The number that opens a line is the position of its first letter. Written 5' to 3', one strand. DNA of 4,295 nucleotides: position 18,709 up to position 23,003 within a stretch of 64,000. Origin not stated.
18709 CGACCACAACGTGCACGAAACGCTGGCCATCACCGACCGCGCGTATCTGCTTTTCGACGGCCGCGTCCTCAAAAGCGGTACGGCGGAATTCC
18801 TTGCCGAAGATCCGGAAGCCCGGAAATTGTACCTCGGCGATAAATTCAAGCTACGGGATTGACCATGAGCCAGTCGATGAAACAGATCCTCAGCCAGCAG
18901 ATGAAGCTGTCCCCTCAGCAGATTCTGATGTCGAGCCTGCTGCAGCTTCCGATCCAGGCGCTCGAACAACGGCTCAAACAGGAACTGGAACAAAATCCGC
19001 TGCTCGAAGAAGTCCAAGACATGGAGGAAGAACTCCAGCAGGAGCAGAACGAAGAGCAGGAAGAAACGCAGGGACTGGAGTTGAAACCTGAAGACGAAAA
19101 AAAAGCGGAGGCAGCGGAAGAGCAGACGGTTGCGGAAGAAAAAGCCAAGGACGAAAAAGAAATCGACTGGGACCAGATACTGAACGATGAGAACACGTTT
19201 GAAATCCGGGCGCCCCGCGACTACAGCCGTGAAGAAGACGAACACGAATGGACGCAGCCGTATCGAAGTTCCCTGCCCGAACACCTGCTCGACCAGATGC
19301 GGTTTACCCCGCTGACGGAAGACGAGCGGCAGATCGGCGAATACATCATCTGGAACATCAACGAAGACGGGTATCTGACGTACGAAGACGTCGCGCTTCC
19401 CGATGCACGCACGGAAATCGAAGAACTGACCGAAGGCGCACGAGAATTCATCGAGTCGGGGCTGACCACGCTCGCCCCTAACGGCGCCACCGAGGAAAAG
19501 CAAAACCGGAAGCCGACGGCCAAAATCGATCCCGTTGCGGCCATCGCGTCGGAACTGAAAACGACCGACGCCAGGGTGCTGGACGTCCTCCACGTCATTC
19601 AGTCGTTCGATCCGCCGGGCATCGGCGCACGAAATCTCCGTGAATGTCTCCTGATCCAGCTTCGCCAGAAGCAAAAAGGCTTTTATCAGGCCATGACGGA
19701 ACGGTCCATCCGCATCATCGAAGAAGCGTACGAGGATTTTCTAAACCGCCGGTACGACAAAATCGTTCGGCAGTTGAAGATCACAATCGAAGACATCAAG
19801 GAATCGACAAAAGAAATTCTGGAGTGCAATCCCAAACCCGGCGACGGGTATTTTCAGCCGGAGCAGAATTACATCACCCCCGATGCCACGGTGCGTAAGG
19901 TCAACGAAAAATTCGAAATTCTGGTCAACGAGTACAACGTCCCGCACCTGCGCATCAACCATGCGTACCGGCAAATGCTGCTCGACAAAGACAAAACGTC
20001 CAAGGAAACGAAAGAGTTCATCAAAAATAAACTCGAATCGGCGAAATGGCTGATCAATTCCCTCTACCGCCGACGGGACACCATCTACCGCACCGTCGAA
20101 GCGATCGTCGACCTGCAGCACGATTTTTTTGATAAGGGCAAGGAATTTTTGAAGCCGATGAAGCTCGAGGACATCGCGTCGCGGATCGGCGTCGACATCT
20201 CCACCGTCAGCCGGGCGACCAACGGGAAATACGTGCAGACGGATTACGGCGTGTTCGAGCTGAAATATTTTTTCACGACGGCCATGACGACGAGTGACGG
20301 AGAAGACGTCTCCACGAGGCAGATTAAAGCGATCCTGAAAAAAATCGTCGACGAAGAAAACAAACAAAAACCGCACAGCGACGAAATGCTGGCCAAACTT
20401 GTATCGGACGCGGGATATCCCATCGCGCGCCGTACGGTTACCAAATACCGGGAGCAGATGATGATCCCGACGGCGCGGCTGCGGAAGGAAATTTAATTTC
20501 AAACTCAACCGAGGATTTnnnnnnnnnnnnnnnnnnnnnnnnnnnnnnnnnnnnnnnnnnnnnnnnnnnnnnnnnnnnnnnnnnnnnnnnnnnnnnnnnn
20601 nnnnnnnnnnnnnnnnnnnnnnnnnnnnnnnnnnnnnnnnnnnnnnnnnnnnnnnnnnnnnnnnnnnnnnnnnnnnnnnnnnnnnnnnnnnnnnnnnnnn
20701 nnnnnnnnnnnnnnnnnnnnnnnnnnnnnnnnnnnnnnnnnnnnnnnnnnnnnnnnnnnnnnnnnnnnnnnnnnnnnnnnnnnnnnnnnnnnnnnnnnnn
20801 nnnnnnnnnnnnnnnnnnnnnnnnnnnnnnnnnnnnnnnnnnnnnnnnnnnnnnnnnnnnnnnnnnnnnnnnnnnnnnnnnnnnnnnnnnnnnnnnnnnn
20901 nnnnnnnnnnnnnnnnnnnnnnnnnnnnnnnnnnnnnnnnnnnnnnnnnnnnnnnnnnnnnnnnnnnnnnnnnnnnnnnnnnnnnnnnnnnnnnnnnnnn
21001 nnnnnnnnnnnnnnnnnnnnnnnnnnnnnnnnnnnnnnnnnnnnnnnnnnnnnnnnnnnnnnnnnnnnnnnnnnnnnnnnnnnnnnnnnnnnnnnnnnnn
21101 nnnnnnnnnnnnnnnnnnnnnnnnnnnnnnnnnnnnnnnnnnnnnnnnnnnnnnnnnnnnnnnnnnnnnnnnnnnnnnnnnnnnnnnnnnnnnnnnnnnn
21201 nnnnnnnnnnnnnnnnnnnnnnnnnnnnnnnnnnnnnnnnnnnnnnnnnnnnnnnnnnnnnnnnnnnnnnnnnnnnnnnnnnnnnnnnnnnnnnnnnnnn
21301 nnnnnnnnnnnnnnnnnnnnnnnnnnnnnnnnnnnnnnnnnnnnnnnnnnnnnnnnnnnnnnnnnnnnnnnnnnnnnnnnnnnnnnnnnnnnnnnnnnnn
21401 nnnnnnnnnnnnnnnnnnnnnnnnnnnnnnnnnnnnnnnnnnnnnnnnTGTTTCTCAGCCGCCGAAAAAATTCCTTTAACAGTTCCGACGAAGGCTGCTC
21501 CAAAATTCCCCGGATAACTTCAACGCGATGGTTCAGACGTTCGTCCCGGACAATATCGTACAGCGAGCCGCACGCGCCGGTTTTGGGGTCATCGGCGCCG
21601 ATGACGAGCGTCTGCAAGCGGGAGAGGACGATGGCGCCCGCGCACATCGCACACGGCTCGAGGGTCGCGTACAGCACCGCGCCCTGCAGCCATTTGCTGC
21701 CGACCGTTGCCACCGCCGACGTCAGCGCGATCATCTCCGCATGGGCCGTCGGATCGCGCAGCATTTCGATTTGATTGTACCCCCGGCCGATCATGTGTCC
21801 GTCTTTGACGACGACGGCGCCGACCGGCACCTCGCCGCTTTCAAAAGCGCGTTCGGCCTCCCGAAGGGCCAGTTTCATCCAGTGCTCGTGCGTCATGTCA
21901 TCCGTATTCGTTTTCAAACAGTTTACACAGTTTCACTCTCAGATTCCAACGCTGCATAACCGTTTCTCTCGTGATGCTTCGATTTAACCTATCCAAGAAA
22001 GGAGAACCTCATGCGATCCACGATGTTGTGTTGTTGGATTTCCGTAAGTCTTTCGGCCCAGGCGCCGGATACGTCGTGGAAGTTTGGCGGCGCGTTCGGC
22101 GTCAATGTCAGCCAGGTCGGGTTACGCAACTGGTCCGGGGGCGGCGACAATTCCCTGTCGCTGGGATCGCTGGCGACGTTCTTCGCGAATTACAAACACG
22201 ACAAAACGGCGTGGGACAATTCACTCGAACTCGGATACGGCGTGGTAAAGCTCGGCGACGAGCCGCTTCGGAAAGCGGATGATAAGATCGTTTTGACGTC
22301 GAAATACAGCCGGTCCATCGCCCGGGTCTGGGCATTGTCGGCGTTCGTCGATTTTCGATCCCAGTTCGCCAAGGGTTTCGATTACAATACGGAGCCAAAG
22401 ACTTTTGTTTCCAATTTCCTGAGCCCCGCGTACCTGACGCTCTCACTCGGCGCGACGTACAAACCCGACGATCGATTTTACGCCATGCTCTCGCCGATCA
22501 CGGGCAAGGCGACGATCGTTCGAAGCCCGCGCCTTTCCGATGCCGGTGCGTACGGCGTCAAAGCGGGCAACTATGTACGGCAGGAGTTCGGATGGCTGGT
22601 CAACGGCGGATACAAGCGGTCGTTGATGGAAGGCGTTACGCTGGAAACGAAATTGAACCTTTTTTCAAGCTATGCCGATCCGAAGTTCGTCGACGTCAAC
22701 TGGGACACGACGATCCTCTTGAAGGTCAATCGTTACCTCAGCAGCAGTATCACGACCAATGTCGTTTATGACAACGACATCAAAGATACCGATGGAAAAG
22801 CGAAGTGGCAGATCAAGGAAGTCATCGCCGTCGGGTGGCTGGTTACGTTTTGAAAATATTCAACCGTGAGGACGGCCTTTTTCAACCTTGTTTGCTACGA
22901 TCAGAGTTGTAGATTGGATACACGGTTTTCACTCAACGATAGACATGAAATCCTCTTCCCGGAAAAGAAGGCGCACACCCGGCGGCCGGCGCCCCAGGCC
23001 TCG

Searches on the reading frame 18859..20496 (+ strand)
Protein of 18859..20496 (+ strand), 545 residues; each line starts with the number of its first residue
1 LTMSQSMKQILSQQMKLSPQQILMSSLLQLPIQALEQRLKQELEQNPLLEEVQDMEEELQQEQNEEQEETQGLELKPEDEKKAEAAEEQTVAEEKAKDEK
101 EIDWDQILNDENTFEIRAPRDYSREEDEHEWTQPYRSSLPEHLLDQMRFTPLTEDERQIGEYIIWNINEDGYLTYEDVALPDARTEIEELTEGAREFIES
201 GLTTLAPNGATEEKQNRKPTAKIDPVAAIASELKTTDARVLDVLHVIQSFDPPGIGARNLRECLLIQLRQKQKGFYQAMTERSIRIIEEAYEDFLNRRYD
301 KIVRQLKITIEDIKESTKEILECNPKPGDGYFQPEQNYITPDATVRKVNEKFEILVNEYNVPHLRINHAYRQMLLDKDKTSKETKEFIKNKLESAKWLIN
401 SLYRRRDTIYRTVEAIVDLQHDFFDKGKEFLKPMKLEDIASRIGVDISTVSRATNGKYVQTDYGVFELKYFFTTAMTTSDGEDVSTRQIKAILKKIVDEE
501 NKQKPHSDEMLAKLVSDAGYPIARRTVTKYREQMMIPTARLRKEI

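Call 55: search_protein_families(library=pfam, proteins=[window:18859-20496:+], max_evalue=0.00001)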
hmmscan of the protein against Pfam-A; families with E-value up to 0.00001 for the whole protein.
window:18859-20496:+ (545 aa): 3 families
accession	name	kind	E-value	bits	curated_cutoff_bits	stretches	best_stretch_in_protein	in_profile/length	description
PF04552.19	Sigma54_DBD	-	3e-58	196.5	22.8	1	386-543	2-159/160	Sigma-54, DNA binding domain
PF04963.19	Sigma54_CBD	-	1.4e-51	175.3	22.9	2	225-370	49-185/185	Sigma-54 factor, core binding domain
PF00309.25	Sigma54_AID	-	1.2e-09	38.3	23.8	1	7-51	2-46/46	Sigma-54 factor, Activator interacting domain (AID)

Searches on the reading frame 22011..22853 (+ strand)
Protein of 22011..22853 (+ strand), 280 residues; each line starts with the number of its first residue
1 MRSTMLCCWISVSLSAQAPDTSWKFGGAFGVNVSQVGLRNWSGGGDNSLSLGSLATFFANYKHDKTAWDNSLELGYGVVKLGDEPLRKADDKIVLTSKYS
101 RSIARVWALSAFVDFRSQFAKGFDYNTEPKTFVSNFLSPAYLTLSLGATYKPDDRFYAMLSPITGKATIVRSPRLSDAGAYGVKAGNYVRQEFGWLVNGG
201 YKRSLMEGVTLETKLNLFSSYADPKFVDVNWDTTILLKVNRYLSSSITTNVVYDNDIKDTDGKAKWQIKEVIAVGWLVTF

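Call 55: search_protein_families(library=pfam, proteins=[window:22011-22853:+], max_evalue=0.00001)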
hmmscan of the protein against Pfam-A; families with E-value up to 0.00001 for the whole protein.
window:22011-22853:+ (280 aa): 1 family
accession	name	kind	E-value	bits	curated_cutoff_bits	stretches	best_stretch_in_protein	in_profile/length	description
PF11276.14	DUF3078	-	1.4e-28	99.6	25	1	34-123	2-92/92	Protein of unknown function (DUF3078)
